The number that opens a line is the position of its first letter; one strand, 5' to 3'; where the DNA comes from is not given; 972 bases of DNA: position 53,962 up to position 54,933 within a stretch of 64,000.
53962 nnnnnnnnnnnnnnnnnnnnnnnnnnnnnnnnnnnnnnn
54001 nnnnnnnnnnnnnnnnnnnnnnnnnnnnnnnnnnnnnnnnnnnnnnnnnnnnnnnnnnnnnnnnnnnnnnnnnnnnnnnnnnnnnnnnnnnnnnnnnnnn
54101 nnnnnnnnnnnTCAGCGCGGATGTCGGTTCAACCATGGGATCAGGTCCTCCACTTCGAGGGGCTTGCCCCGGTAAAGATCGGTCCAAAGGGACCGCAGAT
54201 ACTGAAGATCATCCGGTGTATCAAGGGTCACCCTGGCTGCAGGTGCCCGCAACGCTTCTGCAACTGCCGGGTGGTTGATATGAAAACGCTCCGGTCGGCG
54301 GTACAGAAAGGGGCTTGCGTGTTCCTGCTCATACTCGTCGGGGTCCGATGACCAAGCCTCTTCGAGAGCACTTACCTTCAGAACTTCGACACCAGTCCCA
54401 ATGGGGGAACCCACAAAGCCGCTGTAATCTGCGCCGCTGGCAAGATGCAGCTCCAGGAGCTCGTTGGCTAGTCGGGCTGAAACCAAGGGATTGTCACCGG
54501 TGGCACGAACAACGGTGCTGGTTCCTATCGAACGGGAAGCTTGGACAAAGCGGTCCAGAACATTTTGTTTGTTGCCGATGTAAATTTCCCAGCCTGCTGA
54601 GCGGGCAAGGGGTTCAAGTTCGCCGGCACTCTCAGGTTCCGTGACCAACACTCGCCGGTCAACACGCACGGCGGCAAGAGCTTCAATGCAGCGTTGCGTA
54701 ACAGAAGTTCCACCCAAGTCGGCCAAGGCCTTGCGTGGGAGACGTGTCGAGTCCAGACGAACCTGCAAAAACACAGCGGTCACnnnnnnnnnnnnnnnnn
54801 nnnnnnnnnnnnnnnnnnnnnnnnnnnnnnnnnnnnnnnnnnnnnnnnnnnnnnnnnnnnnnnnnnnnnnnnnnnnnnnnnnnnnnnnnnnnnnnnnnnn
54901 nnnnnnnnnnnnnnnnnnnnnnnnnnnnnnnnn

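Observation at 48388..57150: flaA is the terminal gene of an 8.8-kb overlapping operon of sugar-nucleotide and cell-wall enzymes, a candidate undescribed flagellar-filament or cell-wall modification system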

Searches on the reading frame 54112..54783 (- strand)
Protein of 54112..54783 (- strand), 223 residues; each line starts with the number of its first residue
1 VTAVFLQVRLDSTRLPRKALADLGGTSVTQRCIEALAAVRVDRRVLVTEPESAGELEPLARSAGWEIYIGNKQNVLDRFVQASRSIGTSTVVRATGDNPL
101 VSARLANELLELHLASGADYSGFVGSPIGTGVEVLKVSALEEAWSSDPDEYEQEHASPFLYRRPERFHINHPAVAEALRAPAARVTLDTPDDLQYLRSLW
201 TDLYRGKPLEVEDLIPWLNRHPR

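Call 4: search_protein_families(library=pfam, proteins=[window:54112-54783:-], max_evalue=0.01)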
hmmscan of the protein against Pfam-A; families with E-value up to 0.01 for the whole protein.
window:54112-54783:- (223 aa): 2 families
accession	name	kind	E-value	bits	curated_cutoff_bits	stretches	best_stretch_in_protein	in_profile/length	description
PF02348.25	CTP_transf_3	-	1.7e-23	84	22.6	1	4-199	2-205/217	Cytidylyltransferase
PF12804.13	NTP_transf_3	-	1.3e-08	35.6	27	1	17-119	15-117/160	MobA-like NTP transferase domain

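Call 5: search_protein_families(library=ncbifam, proteins=[window:54112-54783:-], max_evalue=0.01)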
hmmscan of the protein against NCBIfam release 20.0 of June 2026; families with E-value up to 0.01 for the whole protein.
window:54112-54783:- (223 aa): 6 families
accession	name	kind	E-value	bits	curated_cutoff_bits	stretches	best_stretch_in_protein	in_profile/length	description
NF009905.0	PRK13368.1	subfamily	9.3e-11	41.5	255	1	5-113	6-114/243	3-deoxy-manno-octulosonate cytidylyltransferase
NF003952.0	PRK05450.1-5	subfamily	2e-09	37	193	1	9-113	10-116/250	3-deoxy-manno-octulosonate cytidylyltransferase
TIGR00466.1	kdsB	equivalog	7e-07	28.9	155.2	1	4-111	5-114/241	3-deoxy-manno-octulosonate cytidylyltransferase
TIGR04321.1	spiroSPASM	subfamily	9.3e-06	24.6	250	1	14-222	12-223/510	spiro-SPASM protein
NF003948.0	PRK05450.1-1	equivalog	1.2e-05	24.7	281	1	3-110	7-117/248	3-deoxy-manno-octulosonate cytidylyltransferase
NF003950.0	PRK05450.1-3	subfamily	8.9e-05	21.9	234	1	3-112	4-116/248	3-deoxy-manno-octulosonate cytidylyltransferase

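Call 52: search_solved_structures(query=window:54112-54783:-, max_evalue=0.01)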
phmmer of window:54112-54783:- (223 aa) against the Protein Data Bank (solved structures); distinct sequences matched with E-value up to 0.01: 9.
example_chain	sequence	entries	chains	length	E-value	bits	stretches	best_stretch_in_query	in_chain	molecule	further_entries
6oew_A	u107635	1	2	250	1.9e-17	66.7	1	3-222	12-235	Cytidylyltransferase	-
3oam_A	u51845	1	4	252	3.5e-07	33.1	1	4-112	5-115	3-deoxy-manno-octulosonate cytidylyltransferase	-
8ees_A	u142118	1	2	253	9.2e-05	25.2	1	4-138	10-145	3-deoxy-manno-octulosonate cytidylyltransferase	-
3jtj_A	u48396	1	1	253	0.00013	24.7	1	6-140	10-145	3-deoxy-manno-octulosonate cytidylyltransferase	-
3tqd_A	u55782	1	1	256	0.00082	22.1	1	4-107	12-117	3-deoxy-manno-octulosonate cytidylyltransferase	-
1vh1_A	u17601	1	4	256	0.00092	21.9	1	4-111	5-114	3-deoxy-manno-octulosonate cytidylyltransferase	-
3k8d_A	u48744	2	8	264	0.0012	21.5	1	4-111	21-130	3-deoxy-manno-octulosonate cytidylyltransferase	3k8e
3duv_A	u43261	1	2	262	0.0019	20.9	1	4-108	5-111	3-deoxy-manno-octulosonate cytidylyltransferase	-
1vh3_A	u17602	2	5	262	0.002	20.8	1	4-108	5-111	3-deoxy-manno-octulosonate cytidylyltransferase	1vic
